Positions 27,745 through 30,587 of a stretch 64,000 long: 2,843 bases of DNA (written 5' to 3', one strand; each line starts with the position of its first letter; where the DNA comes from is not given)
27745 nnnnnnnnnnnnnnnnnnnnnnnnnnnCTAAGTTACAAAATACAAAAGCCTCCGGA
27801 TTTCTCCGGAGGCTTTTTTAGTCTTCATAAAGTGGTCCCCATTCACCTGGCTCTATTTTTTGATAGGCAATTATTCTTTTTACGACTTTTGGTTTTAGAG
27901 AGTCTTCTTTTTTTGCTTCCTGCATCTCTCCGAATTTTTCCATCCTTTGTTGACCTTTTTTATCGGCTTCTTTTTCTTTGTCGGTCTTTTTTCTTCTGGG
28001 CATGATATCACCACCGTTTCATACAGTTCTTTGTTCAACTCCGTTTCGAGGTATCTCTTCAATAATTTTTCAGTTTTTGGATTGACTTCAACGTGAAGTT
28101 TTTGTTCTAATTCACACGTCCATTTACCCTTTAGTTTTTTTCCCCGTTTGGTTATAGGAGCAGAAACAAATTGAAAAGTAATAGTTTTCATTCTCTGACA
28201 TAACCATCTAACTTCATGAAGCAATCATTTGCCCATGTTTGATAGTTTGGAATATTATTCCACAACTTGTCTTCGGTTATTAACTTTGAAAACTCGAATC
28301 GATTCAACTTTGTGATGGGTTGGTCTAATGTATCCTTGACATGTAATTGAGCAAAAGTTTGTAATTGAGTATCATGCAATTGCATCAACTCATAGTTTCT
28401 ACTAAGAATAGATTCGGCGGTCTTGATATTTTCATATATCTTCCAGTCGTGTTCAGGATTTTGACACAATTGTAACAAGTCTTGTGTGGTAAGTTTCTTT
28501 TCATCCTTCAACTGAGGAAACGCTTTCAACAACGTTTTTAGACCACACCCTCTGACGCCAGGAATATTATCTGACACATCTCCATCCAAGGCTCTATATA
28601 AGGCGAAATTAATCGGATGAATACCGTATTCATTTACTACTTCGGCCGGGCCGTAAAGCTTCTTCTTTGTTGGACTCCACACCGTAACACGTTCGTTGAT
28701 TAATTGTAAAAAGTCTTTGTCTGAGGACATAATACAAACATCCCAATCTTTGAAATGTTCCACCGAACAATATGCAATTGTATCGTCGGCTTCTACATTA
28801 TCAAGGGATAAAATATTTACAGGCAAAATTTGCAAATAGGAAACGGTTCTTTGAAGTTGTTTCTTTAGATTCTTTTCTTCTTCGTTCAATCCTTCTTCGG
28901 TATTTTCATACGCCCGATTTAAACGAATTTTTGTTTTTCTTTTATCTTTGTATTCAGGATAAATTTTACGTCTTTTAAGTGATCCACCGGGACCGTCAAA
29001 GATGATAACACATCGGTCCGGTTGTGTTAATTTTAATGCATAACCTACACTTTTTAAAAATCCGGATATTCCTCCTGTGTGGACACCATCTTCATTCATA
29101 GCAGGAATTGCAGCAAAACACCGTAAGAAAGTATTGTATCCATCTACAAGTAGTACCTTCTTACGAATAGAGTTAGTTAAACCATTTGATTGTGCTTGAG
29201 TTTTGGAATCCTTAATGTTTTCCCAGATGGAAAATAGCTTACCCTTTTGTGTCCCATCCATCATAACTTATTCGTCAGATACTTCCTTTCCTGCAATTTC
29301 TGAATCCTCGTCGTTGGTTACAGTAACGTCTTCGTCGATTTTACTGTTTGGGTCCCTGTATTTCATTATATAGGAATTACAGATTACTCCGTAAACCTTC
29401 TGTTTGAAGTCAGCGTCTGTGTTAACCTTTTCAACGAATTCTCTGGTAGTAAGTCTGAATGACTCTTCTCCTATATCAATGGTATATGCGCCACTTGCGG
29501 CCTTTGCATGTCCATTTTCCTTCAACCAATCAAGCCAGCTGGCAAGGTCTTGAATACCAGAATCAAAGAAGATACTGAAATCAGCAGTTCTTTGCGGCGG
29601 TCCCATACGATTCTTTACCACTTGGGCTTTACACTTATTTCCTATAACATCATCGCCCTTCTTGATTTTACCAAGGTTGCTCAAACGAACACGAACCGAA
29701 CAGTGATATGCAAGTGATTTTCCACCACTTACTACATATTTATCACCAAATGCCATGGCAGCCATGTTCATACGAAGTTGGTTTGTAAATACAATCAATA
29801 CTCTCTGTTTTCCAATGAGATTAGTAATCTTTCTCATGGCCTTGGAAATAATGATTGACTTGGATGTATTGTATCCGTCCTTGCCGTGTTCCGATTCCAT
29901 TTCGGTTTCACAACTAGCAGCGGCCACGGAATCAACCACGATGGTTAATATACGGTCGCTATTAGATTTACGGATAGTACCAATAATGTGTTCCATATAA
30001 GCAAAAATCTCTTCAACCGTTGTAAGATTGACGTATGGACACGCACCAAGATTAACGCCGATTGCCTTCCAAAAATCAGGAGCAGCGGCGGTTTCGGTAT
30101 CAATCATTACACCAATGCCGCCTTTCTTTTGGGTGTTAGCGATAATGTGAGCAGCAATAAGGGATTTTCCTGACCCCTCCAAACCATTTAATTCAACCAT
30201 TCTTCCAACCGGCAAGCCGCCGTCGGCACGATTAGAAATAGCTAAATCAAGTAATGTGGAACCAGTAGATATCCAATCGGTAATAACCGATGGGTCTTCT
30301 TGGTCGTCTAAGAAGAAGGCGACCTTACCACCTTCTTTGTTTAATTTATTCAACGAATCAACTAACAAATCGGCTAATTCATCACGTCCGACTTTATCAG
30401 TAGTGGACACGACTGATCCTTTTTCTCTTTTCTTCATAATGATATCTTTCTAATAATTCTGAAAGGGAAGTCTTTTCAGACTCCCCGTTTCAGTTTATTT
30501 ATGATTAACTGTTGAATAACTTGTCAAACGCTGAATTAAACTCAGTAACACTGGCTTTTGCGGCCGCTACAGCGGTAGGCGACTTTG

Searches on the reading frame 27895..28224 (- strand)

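Call 82: search_protein_families(library=pfam, proteins=[window:27895-28224:-], max_evalue=0.001)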
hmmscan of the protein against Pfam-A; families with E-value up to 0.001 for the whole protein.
window:27895-28224:- (109 aa): 1 family
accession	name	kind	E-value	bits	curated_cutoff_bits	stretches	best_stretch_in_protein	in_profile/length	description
PF07068.17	Gp23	-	0.00026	21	24.4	1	11-72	130-191/376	Major capsid protein Gp23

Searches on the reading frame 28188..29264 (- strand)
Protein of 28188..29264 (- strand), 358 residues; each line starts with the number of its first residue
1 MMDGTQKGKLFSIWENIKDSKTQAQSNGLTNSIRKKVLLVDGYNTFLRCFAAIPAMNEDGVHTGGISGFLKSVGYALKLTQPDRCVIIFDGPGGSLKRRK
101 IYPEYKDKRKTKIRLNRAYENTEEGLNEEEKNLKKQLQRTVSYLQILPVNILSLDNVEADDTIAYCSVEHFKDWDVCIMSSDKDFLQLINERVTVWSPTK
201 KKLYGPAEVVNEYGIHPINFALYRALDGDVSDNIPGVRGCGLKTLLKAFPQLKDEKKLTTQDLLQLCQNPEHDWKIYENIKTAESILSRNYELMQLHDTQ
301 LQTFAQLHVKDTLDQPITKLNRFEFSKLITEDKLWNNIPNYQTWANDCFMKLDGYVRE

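Call 7: search_protein_families(library=phrogs, proteins=[window:28188-29264:-], max_evalue=0.001)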
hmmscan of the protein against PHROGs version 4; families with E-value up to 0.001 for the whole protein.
window:28188-29264:- (358 aa): 2 families
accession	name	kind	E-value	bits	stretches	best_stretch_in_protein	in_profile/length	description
phrog_107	-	DNA, RNA and nucleotide metabolism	7.2e-35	122.1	1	29-328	113-387/542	exonuclease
phrog_32545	-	unknown function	0.00069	20.4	0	67-195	32-149/186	-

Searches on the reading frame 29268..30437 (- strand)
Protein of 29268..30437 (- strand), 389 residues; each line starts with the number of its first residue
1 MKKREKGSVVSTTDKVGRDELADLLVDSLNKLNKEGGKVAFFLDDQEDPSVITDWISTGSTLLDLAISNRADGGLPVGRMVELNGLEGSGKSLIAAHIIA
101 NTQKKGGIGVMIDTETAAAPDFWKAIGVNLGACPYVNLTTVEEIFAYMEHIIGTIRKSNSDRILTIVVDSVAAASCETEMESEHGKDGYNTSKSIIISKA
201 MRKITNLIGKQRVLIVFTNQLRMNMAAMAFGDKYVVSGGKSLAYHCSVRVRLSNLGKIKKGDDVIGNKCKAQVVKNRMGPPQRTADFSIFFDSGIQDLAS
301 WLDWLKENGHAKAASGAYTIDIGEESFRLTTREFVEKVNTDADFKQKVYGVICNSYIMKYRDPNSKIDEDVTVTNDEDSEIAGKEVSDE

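Call 7: search_protein_families(library=phrogs, proteins=[window:29268-30437:-], max_evalue=0.001)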
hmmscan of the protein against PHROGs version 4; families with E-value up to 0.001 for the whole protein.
window:29268-30437:- (389 aa): 3 families
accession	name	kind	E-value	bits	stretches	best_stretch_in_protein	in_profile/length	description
phrog_97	-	other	1.7e-62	213.2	2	18-253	17-252/506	UvsX-like recombinase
phrog_8337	-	DNA, RNA and nucleotide metabolism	1e-30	108.1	1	27-277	24-266/273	DNA repair protein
phrog_9666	-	unknown function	4.1e-21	75.9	2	94-327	489-740/779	-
